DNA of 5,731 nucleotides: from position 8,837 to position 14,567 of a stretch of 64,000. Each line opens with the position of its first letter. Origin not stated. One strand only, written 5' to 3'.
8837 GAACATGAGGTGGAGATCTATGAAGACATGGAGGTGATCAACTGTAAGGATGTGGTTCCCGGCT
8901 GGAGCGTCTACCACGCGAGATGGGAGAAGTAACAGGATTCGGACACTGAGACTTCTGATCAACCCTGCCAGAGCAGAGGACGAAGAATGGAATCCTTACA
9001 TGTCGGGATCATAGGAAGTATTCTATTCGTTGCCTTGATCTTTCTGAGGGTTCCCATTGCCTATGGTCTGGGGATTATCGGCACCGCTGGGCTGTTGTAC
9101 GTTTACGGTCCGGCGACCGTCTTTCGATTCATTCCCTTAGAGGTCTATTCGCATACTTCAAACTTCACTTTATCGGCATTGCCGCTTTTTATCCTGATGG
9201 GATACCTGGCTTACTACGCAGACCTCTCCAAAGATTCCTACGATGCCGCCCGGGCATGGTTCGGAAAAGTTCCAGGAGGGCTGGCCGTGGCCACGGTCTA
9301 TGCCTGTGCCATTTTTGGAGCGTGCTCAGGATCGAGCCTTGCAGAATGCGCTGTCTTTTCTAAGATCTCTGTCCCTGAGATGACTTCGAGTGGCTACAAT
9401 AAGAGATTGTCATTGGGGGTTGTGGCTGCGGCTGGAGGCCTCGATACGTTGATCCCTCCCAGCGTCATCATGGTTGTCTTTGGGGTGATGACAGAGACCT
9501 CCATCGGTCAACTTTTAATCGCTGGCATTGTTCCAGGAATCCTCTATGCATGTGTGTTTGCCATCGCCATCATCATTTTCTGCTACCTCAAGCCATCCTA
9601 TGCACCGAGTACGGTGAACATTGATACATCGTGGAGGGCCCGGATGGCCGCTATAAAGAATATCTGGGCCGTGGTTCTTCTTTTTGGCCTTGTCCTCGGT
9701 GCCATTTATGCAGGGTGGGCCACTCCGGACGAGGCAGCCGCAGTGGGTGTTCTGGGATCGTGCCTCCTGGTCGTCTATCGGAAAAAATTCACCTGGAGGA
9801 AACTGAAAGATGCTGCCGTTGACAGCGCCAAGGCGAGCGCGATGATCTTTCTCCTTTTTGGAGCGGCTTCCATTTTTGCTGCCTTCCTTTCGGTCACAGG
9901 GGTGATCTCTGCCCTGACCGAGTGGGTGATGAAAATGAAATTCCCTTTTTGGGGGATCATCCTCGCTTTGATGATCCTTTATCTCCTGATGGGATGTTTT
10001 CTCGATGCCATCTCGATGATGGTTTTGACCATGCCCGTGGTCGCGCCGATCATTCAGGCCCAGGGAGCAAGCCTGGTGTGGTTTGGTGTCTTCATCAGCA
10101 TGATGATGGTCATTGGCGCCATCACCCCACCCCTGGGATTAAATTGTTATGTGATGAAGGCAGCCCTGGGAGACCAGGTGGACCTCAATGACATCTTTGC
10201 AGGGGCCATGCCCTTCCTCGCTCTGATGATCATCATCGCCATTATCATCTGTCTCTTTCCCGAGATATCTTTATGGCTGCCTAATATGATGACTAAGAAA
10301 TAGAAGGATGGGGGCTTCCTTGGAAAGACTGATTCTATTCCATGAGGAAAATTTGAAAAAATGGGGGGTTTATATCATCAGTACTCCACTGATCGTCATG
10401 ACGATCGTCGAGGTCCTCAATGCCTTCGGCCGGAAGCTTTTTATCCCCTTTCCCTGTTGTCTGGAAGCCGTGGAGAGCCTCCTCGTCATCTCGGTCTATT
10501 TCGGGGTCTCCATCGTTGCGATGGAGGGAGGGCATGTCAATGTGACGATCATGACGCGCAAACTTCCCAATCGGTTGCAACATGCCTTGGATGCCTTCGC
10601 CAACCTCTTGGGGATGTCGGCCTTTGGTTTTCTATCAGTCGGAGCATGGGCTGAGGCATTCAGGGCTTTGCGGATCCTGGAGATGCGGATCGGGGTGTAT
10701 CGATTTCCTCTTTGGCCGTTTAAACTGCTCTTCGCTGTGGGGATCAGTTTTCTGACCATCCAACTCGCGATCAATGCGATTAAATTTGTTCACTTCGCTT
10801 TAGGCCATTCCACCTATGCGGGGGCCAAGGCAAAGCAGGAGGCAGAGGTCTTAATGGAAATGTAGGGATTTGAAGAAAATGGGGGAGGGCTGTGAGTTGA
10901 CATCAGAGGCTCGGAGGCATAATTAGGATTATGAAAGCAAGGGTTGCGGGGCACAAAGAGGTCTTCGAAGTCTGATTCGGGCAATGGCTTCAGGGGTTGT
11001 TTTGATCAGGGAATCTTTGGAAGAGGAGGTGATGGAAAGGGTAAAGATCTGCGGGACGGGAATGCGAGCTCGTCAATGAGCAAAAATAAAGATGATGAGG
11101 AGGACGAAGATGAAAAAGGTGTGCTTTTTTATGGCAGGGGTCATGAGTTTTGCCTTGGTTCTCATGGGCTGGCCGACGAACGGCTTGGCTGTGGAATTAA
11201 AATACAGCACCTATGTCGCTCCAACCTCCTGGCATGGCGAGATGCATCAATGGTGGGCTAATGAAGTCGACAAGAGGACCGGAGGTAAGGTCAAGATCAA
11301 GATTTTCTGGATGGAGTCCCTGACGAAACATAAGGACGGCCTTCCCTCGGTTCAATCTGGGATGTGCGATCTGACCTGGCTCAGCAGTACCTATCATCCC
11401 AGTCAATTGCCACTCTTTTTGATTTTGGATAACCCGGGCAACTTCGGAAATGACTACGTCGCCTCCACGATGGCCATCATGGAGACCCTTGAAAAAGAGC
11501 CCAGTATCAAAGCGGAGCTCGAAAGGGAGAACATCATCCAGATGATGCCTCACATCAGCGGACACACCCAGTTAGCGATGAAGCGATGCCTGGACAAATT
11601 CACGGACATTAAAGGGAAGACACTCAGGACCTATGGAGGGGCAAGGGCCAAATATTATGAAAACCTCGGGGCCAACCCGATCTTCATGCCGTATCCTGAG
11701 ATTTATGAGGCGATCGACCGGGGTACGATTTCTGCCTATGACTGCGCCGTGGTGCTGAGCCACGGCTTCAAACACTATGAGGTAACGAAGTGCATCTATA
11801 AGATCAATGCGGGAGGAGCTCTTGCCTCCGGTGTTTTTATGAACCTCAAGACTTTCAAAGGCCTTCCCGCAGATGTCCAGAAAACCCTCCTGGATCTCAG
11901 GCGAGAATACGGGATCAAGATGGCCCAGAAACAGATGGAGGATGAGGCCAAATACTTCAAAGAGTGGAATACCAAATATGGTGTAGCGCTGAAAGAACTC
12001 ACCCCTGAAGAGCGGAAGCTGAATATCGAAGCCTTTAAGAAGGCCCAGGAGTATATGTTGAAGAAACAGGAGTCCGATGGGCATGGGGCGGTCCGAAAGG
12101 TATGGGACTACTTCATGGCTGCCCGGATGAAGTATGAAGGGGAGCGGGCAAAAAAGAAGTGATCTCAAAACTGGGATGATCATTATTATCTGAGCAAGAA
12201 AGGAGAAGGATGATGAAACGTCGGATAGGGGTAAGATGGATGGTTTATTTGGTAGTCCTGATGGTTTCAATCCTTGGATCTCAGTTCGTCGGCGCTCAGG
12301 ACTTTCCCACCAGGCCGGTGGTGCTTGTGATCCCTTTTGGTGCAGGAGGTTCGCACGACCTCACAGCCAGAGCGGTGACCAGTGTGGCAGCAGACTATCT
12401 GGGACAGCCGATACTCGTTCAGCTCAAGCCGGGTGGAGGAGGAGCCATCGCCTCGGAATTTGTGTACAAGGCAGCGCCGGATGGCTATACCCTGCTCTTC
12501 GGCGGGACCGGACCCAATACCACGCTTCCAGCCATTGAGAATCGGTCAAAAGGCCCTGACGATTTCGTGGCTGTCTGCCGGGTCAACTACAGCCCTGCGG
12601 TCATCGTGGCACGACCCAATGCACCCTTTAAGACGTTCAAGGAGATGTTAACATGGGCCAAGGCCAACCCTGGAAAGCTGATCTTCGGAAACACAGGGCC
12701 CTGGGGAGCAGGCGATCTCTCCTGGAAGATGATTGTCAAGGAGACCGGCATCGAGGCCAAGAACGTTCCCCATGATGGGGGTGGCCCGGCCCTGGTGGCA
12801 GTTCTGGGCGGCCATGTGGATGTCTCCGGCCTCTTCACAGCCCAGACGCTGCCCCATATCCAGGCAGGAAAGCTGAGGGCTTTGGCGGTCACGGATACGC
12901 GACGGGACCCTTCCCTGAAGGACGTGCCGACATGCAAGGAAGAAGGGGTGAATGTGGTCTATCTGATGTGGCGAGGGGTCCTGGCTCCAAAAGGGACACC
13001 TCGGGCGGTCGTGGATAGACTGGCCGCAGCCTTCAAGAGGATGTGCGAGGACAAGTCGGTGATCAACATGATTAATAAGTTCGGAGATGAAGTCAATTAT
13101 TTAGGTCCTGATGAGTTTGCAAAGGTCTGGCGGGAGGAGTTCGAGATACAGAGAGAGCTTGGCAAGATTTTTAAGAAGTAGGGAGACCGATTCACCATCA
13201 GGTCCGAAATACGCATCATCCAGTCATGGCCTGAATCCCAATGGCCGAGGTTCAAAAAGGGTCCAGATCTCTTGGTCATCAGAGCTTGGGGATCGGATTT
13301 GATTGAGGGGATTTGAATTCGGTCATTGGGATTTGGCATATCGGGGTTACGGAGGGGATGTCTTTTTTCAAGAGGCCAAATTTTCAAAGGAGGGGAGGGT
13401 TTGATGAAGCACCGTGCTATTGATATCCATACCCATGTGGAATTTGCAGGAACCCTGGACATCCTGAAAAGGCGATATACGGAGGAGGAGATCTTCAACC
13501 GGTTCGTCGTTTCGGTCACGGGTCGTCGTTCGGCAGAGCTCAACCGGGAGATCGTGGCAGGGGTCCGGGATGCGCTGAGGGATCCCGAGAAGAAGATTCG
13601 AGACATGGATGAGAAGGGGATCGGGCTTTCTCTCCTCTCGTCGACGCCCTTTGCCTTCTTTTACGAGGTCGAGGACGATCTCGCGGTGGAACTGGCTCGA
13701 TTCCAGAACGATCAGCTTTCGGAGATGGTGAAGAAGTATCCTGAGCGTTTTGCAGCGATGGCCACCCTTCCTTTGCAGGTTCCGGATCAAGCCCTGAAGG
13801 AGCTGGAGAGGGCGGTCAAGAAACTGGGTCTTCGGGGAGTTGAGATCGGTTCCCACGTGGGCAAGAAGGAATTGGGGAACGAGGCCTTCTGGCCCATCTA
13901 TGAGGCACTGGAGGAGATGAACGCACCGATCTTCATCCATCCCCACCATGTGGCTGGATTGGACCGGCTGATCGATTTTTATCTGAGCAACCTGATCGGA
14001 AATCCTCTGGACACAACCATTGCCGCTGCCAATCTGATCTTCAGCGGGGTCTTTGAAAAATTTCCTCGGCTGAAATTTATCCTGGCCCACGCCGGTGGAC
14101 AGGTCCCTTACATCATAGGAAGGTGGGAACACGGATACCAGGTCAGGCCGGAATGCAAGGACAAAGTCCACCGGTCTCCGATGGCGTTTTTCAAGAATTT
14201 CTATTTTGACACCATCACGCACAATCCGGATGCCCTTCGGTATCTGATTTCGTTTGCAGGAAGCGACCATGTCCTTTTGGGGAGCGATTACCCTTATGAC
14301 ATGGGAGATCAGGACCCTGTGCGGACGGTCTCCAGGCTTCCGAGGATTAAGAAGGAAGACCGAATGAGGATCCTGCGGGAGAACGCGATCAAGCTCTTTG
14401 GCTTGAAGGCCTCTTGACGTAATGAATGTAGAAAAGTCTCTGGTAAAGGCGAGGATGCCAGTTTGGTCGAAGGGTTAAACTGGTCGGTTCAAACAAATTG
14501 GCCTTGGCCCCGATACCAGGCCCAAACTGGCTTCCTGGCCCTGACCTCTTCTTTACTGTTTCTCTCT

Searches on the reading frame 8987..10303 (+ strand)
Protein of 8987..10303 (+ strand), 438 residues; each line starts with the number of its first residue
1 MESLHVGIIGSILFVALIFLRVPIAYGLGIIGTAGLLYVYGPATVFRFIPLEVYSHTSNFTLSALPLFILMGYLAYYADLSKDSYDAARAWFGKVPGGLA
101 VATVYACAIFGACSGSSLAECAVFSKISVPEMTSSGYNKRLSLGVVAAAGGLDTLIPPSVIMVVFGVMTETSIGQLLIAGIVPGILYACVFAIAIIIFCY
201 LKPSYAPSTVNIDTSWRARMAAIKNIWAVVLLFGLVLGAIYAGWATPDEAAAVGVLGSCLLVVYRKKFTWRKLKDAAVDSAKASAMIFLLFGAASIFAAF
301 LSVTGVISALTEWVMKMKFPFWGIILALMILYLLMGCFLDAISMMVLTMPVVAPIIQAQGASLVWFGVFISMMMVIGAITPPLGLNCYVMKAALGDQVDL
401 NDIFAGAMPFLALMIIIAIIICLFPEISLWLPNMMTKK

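Call 3: search_protein_families(library=pfam, proteins=[window:8987-10303:+])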
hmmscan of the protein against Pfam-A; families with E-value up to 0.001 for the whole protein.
window:8987-10303:+ (438 aa): 1 family
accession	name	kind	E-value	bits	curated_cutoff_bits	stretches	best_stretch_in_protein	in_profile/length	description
PF06808.19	DctM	-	5.2e-88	296.1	23.8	1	12-427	2-413/413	Tripartite ATP-independent periplasmic transporter, DctM component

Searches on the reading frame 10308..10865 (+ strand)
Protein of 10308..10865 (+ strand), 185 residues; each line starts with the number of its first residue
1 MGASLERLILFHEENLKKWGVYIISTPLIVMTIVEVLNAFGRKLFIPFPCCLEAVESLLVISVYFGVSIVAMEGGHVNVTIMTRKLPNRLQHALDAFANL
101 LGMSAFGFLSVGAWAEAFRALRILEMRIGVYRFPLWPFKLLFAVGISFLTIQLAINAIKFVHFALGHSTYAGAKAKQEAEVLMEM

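Call 10: search_protein_families(library=pfam, proteins=[window:10308-10865:+], max_evalue=0.00001)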
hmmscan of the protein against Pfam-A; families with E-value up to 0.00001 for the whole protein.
window:10308-10865:+ (185 aa): 1 family
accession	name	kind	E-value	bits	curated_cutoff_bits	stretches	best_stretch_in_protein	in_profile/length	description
PF04290.18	DctQ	-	3.6e-15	56.5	28.3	1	31-159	1-128/132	Tripartite ATP-independent periplasmic transporters, DctQ component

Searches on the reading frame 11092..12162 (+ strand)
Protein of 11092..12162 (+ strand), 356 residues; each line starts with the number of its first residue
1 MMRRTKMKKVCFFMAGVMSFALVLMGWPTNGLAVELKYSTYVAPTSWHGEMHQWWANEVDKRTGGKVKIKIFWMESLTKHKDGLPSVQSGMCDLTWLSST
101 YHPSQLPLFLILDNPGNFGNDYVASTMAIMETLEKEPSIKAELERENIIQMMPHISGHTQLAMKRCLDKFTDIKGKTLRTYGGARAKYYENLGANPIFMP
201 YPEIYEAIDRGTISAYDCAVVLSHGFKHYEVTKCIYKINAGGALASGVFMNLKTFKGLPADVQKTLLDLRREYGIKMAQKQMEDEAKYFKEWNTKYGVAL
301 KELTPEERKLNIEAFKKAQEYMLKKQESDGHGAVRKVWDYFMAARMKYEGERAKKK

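Call 10: search_protein_families(library=pfam, proteins=[window:11092-12162:+], max_evalue=0.00001)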
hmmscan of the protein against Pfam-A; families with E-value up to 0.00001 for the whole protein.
window:11092-12162:+ (356 aa): 1 family
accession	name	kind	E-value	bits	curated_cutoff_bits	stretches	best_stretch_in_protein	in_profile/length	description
PF03480.18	DctP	-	1.3e-35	123.5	23.4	1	40-324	3-284/286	Bacterial extracellular solute-binding protein, family 7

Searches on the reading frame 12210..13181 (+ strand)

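Call 10: search_protein_families(library=pfam, proteins=[window:12210-13181:+], max_evalue=0.00001)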
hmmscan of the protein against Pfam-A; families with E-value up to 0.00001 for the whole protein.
window:12210-13181:+ (323 aa): 1 family
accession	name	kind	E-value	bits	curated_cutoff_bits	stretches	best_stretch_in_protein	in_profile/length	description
PF03401.19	TctC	-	4.1e-53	181.1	27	1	53-312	2-263/274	Tripartite tricarboxylate transporter family receptor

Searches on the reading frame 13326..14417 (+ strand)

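Call 10: search_protein_families(library=pfam, proteins=[window:13326-14417:+], max_evalue=0.00001)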
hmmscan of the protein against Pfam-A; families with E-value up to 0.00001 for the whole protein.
window:13326-14417:+ (363 aa): 1 family
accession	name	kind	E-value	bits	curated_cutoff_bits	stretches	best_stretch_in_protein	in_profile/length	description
PF04909.20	Amidohydro_2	-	1.5e-44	153.4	26.4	1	32-360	1-289/289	Amidohydrolase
